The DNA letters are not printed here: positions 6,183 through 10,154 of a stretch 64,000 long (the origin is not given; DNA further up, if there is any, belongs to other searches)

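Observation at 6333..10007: Extracellular protein with at least 11 canonical EF-hands, anchored by PGF-CTERM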

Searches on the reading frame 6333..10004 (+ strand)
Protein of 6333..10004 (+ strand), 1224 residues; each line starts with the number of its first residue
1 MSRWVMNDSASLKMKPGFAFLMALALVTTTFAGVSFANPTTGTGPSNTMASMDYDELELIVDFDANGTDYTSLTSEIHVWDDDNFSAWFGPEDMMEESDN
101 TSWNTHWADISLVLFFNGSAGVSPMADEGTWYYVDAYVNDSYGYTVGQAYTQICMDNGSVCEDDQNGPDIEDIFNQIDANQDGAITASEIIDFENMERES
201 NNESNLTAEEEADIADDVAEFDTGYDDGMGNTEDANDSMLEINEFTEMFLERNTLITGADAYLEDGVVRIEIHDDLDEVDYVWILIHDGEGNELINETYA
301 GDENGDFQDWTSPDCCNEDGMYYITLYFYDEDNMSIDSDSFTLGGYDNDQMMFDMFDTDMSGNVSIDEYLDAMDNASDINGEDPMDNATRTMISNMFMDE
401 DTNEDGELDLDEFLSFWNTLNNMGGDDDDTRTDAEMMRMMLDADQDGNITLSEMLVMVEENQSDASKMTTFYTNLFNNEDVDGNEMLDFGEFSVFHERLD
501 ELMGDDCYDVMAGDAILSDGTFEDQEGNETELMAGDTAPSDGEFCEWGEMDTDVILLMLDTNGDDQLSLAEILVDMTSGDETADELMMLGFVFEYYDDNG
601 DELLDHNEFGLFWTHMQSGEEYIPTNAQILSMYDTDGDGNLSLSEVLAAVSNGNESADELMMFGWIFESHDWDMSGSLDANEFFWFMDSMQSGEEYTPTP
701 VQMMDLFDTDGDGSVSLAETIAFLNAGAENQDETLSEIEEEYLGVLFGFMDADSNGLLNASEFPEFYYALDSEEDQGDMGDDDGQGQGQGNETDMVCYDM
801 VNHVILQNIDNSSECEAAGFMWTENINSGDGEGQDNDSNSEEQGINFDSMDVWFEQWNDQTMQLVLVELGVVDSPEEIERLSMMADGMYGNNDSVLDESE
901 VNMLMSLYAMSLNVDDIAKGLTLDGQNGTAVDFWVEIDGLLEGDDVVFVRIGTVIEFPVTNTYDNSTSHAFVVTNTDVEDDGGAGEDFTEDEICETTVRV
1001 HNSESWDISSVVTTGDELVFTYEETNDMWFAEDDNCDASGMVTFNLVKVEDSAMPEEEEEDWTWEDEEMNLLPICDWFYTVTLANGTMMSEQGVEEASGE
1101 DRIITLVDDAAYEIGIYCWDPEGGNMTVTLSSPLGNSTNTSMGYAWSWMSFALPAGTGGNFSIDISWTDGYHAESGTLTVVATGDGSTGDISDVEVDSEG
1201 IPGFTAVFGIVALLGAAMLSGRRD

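Call 3: search_protein_families(library=pfam, proteins=[window:6333-10004:+], max_evalue=1)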
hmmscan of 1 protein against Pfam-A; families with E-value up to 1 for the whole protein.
window:6333-10004:+ (1224 aa): 9 families
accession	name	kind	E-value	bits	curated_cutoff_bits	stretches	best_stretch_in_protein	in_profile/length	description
PF00036.39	EF-hand_1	-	5.3e-26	88.6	25.4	7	351-373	4-26/29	EF hand domain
PF13499.12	EF-hand_7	-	3.5e-25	88.6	30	5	350-416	5-65/67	EF-hand domain pair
PF13405.12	EF-hand_6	-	7.3e-25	84.7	25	4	169-192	1-24/30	EF-hand domain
PF13202.12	EF-hand_5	-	2.7e-18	65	25.9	4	170-191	1-22/25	EF hand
PF13833.12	EF-hand_8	-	4.7e-06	26.7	28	1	703-725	30-52/54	EF-hand domain pair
PF18204.6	PGF-CTERM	-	5.2e-05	23.5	18.8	1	1201-1223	1-23/23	PGF-CTERM motif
PF14658.12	EF-hand_9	-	0.001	19.9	37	0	352-414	3-59/66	EF-hand domain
PF10591.15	SPARC_Ca_bdg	-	0.014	16.1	22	0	587-646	54-110/113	Secreted protein acidic and rich in cysteine Ca binding region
PF05042.19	Caleosin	-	0.068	13.5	27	0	628-675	97-141/170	Caleosin related protein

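Call 4: search_protein_families(library=ncbifam, proteins=[window:6333-10004:+], max_evalue=1)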
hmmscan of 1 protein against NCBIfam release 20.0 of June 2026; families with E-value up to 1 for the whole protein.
window:6333-10004:+ (1224 aa): 4 families
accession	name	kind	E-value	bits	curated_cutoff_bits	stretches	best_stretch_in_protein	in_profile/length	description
NF041410.1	XopAW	subfamily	7.5e-26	91.3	120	5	625-763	27-158/235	XopAW family type III secretion system calcium-binding effector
TIGR04126.1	PGF_CTERM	domain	6.6e-07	28.9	24.5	1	1198-1223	2-27/28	PGF-CTERM sorting domain-containing protein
NF038285.1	deiodinase_rel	hypoth_equivalog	1.4e-05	24.8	250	1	553-624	63-132/347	deiodinase family protein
NF053806.1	lanmdlnLanM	equivalog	0.14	12.2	135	0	701-763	27-95/132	lanmodulin LanM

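Call 9: find_homologous_proteins(query=window:6333-10004:+, max_evalue=0.00001)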
Query window:6333-10004:+ (1224 aa): 50 proteins with E <= 0.00001 among 8000 candidates.
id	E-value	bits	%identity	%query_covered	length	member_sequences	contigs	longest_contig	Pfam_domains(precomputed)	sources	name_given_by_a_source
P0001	0.0e+0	2722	100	100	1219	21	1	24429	PF13405.13,PF13499.13,PF13833.13,PF13202.13,PF23564.2,PF00036.39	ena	-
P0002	0.0e+0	2476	91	100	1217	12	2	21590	PF13405.13,PF13499.13,PF13202.13,PF23564.2,PF00036.39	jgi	-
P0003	0.0e+0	1704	62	65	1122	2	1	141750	PF13405.13,PF13499.13,PF13833.13,PF13202.13,PF23564.2,PF00036.39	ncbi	ncbi:MAG: EF-hand domain-containing protein [Euryarchaeota archaeon]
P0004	0.0e+0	1701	62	65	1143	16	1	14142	PF13405.13,PF13499.13,PF13833.13,PF13202.13,PF23564.2,PF00036.39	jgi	-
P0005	0.0e+0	1356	55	100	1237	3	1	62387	PF13405.13,PF13499.13,PF13833.13,PF13202.13,PF00036.39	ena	-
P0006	0.0e+0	1316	55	54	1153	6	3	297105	PF13405.13,PF13499.13,PF13833.13,PF23564.2,PF00036.39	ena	-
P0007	0.0e+0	1312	55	56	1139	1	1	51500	PF13405.13,PF13499.13,PF13833.13,PF23564.2,PF00036.39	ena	-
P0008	0.0e+0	1306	55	56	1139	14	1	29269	PF13405.13,PF13499.13,PF13833.13,PF23564.2,PF00036.39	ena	-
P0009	0.0e+0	1280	59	51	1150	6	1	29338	PF13405.13,PF13499.13,PF13833.13,PF13202.13,PF23564.2,PF00036.39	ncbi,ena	-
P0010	0.0e+0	1272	68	55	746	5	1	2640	PF13405.13,PF13499.13,PF13202.13,PF10591.16,PF00036.39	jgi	-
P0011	0.0e+0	1251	47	65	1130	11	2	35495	PF13405.13,PF13499.13,PF13833.13,PF13202.13,PF23564.2,PF00036.39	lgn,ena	-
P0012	0.0e+0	1133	60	20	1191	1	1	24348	PF13405.13,PF13499.13,PF13202.13,PF23564.2,PF00036.39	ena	-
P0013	0.0e+0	1133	46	100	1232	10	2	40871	PF13405.13,PF13499.13,PF13202.13,PF14658.13,PF23564.2,PF00036.39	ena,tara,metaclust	tara:strand:+ start:22815 stop:26513 length:3699 start_codon:yes stop_codon:yes gene_type:complete|m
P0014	0.0e+0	1123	45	56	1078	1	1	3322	PF13405.13,PF13499.13,PF13833.13,PF13202.13,PF00036.39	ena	-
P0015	0.0e+0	1114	45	56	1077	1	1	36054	PF13405.13,PF13499.13,PF13833.13,PF13202.13,PF00036.39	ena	-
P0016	0.0e+0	1114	45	56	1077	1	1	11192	PF13405.13,PF13499.13,PF13833.13,PF13202.13,PF00036.39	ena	-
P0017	0.0e+0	1113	45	56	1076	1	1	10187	PF13405.13,PF13499.13,PF13833.13,PF13202.13,PF00036.39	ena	-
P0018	0.0e+0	1110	45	56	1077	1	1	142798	PF13405.13,PF13499.13,PF13833.13,PF13202.13,PF00036.39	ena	-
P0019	0.0e+0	1110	45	56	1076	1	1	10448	PF13405.13,PF13499.13,PF13833.13,PF13202.13,PF00036.39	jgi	-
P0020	0.0e+0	1109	45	56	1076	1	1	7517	PF13405.13,PF13499.13,PF13833.13,PF13202.13,PF00036.39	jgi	-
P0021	0.0e+0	1108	45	56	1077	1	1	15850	PF13405.13,PF13499.13,PF13833.13,PF13202.13,PF00036.39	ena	-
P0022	0.0e+0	1102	45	56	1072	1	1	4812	PF13405.13,PF13499.13,PF13833.13,PF13202.13,PF00036.39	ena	-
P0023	0.0e+0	1100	44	56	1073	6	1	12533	PF13405.13,PF13499.13,PF13833.13,PF13202.13,PF00036.39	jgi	-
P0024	0.0e+0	1100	45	56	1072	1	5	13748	PF13405.13,PF13499.13,PF13833.13,PF13202.13,PF00036.39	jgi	jgi:Ca2+-binding EF-hand superfamily protein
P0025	0.0e+0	1097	44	56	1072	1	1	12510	PF13405.13,PF13499.13,PF13833.13,PF13202.13,PF00036.39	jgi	jgi:Ca2+-binding EF-hand superfamily protein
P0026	0.0e+0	1096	45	55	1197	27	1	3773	PF13405.13,PF13499.13,PF13833.13,PF13202.13,PF00036.39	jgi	jgi:PGF-CTERM protein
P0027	0.0e+0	1091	44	56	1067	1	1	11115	PF13405.13,PF13499.13,PF13833.13,PF13202.13,PF00036.39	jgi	-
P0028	0.0e+0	1071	45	54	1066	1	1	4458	PF13405.13,PF13499.13,PF13833.13,PF13202.13,PF00036.39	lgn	-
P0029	0.0e+0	1067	48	54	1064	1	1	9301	PF13405.13,PF13499.13,PF13833.13,PF13202.13,PF00036.39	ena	-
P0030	0.0e+0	1067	47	54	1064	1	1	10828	PF13405.13,PF13499.13,PF13833.13,PF13202.13,PF00036.39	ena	-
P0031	0.0e+0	1025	45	99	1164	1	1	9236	PF13405.13,PF13499.13,PF13202.13,PF00036.39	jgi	jgi:hypothetical protein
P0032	0.0e+0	1023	46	66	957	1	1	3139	PF13405.13,PF13499.13,PF13202.13,PF23564.2,PF10591.16,PF00036.39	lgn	-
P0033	0.0e+0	1022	51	46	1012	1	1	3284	PF13405.13,PF13499.13,PF13833.13,PF13202.13,PF00036.39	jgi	jgi:Ca2+-binding EF-hand superfamily protein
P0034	8.5e-296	1003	43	66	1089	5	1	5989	PF13405.13,PF13499.13,PF13202.13,PF23564.2,PF00036.39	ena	-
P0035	7.0e-293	993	45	66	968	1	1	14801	PF13405.13,PF13499.13,PF13202.13,PF23564.2,PF00036.39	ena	-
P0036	7.0e-293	993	45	66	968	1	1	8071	PF13405.13,PF13499.13,PF13202.13,PF23564.2,PF00036.39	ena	-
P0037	5.1e-280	951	48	49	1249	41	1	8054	PF13405.13,PF13499.13,PF13202.13,PF23564.2,PF00036.39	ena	-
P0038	1.9e-278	945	44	56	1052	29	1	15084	PF13405.13,PF13499.13,PF13833.13,PF13202.13,PF23564.2,PF00036.39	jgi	-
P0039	1.6e-277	942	44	55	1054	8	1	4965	PF13405.13,PF13499.13,PF13833.13,PF13202.13,PF23564.2,PF00036.39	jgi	jgi:Ca2+-binding EF-hand superfamily protein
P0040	2.1e-276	939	49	52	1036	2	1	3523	PF13405.13,PF13499.13,PF13202.13,PF23564.2,PF00036.39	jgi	-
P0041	1.7e-272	926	44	53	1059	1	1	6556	PF13405.13,PF13499.13,PF13833.13,PF13202.13,PF00036.39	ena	-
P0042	3.0e-272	925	45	55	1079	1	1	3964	PF13405.13,PF13499.13,PF13202.13,PF00036.39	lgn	-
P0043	3.7e-271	921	41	100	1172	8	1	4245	PF13405.13,PF13499.13,PF13202.13,PF00036.39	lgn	-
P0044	1.5e-270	919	47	65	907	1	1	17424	PF13405.13,PF13499.13,PF13202.13,PF23564.2,PF00036.39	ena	-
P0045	1.3e-266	906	41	62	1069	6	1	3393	PF13405.13,PF13499.13,PF13833.13,PF13202.13,PF23564.2,PF00036.39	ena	-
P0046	1.3e-253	863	41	67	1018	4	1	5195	PF13405.13,PF13499.13,PF13202.13,PF23564.2,PF00036.39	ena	-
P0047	5.0e-243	828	39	72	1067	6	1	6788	PF13405.13,PF13499.13,PF13202.13,PF23564.2,PF00036.39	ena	-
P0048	2.8e-234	799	39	67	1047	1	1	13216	PF13405.13,PF13499.13,PF13202.13,PF23564.2,PF00036.39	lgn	-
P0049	2.7e-222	759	41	65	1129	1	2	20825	PF13405.13,PF13499.13,PF13202.13,PF23564.2,PF00036.39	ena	-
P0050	4.6e-202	692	43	49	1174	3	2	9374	PF02412.24,PF13405.13,PF13499.13,PF13202.13,PF23564.2,PF00036.39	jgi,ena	-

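Call 10: find_encoding_contigs(protein=window:6333-10004:+, flank=10000, max_places=6)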
Protein window:6333-10004:+ (1224 aa): no gene with exactly this product is on record in the collection.

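Call 17: find_related_loci(query=A1, collection=genome_contigs, flank=10000)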
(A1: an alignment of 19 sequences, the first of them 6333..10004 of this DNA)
Query A1 (1224 aa) in genome_contigs; peptide patterns used: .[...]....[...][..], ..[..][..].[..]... (x = any residue, [..] = any of these).
78 stretches matched a pattern; 15 encode a relative of the query (tblastn E <= 1e-3); 14 distinct loci.
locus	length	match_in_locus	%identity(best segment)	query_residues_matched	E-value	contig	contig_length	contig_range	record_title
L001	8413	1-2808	92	288-1224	0e+0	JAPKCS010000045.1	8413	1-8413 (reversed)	MAG: Candidatus Poseidoniaceae archaeon isolate ANT-70 NODE_5569_length_8413_cov_11.882986, whole genome shotgun sequenc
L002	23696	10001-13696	46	6-1224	0e+0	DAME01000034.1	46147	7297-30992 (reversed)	MAG TPA_asm: Euryarchaeota archaeon UBA88 UBA88_contig_6474, whole genome shotgun sequence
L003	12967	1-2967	62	153-1224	0e+0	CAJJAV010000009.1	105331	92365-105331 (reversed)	uncultured Candidatus Poseidoniales archaeon isolate FRAM18_bin109 genome assembly, contig: FRAM17_bin109-9, whole genom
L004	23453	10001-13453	55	6-1224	0e+0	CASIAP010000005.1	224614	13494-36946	MAG: Candidatus Poseidoniaceae archaeon isolate FRAM_WSC20_S10_SRF_bin_132_1 genome assembly, contig: FRAM_WSC20_S10_SW_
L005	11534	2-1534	57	705-1224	1e-173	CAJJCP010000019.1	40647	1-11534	uncultured Candidatus Poseidoniales archaeon isolate FRAM18_bin100 genome assembly, contig: FRAM17_bin100-19, whole geno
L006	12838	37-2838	41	281-1221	1e-165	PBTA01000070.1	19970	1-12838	MAG: Methanobacteriota archaeon isolate NP73 MHASMcontig_230948, whole genome shotgun sequence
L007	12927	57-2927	41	257-1221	3e-165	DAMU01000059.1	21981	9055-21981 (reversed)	MAG TPA_asm: Euryarchaeota archaeon UBA91 UBA91_contig_32237, whole genome shotgun sequence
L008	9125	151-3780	46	1-1224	6e-153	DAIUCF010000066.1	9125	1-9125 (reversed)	MAG TPA_asm: Candidatus Poseidoniaceae archaeon isolate CTOTU8138 NODE_6581_length_9125_cov_11.785777, whole genome shot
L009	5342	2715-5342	52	6-1029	1e-152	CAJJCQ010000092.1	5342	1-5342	uncultured Candidatus Poseidoniales archaeon isolate FRAM18_bin097 genome assembly, contig: FRAM17_bin097-92, whole geno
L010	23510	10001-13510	41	6-1224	0e+0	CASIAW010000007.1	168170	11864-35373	MAG: Candidatus Poseidoniaceae archaeon isolate FRAM_WSC20_S26_SRF_bin_100_1 genome assembly, contig: FRAM_WSC20_S26_SW_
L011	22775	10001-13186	44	1-1224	3e-144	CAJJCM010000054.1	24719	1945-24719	uncultured Candidatus Poseidoniales archaeon isolate FRAM18_bin092 genome assembly, contig: FRAM17_bin092-54, whole geno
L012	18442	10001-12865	46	6-1224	0e+0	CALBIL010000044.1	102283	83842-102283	MAG TPA_asm: uncultured euryarchaeote isolate ERR2206762_bin.189_CONCOCT_v1.1_MAG genome assembly, contig: ERZ887853.33,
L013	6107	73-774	49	989-1224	5e-61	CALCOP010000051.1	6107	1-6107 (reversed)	MAG TPA_asm: uncultured euryarchaeote isolate ERR599165_bin.117_CONCOCT_v1.1_MAG genome assembly, contig: ERZ842087.2730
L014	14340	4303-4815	35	1064-1224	5e-23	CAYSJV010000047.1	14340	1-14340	MAG TPA_asm: uncultured Candidatus Poseidoniales archaeon isolate SRP077602_co3_858 genome assembly, contig: NODE_6193_l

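Call 40: search_solved_structures(query=A1, max_evalue=0.01, show_alignments=0)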
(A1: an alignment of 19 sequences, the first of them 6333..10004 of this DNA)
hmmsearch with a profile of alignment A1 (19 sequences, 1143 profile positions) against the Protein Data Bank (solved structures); distinct sequences matched with E-value up to 0.01: 378 (the best 60 are shown).
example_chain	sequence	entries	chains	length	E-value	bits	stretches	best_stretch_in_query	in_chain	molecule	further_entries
4il1_A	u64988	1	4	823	1.8e-13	52.7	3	343-486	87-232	Calmodulin, Calcineurin subunit B type 1, Serine/threonine-protein phosphatase 2B catalyti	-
2m7n_A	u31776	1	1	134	4.5e-12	48.1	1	547-685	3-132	Calcium-binding protein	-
1jfj_A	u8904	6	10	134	6.1e-12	47.7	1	547-685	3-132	CALCIUM-BINDING PROTEIN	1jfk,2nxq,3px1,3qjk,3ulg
2jnx_A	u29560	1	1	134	2.6e-11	45.6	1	547-646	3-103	Calcium binding protein 2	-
2be4_A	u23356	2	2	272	1.6e-08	36.3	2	342-496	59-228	hypothetical protein LOC449832 | Protein Zgc:100843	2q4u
8aht_A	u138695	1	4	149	1.7e-08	36.2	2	581-691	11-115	Calmodulin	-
7jts_t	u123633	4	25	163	2e-08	36.1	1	551-700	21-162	Calmodulin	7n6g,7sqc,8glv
5t7c_A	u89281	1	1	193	6e-08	34.4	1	547-642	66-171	Hippocalcin-like protein 1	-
2l1w_A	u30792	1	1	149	7.9e-08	34.1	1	344-492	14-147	Calmodulin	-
1exr_A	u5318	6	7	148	1e-07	33.7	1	583-698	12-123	CALMODULIN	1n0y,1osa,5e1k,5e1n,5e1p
1clm_A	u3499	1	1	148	1e-07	33.7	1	581-696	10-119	CALMODULIN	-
2ggz_A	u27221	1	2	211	1.1e-07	33.5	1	543-651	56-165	Guanylyl cyclase-activating protein 3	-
6tz6_B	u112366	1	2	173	1.2e-07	33.4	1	343-411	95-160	Calcineurin subunit B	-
6hcs_A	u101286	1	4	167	1.3e-07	33.4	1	586-698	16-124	Calmodulin-1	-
6tz8_B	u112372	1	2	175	1.3e-07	33.4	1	341-411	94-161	Calcineurin subunit B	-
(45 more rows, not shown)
